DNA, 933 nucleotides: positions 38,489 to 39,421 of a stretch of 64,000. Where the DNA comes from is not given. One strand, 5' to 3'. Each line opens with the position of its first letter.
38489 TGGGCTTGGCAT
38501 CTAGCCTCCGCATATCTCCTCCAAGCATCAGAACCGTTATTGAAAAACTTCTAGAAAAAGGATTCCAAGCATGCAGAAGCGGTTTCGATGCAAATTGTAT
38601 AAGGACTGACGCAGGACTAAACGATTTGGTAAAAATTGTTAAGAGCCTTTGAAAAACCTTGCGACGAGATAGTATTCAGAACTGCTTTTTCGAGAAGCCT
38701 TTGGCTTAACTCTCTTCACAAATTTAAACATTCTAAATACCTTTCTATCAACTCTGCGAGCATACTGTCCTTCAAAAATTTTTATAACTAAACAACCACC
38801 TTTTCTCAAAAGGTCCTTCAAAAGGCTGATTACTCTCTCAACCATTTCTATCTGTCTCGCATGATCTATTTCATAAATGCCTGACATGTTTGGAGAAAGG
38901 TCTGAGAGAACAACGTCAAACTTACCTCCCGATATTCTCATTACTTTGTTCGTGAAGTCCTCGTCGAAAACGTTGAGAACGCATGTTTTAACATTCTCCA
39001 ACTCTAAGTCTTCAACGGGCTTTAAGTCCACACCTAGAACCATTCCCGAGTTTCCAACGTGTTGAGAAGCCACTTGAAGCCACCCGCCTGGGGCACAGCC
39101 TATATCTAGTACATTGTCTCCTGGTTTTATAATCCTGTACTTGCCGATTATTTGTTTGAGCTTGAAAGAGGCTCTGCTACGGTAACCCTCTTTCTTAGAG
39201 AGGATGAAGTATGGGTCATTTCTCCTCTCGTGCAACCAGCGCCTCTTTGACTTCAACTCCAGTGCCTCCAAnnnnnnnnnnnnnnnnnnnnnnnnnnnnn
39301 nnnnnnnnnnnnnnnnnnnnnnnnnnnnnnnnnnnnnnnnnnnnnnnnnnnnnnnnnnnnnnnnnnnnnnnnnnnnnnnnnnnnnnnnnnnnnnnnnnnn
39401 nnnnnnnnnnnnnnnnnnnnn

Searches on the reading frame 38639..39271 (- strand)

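Call 60: search_protein_families(library=pfam, max_evalue=0.00001, proteins=[window:38639-39271:-])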
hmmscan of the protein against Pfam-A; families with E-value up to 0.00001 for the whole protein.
window:38639-39271:- (210 aa): 2 families
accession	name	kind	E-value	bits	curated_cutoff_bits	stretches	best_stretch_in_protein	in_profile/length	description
PF01728.25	FtsJ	-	1.1e-51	175.8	24.1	1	30-205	1-179/181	FtsJ-like methyltransferase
PF13847.12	Methyltransf_31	-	1.2e-07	31.9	27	1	48-167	1-113/145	Methyltransferase domain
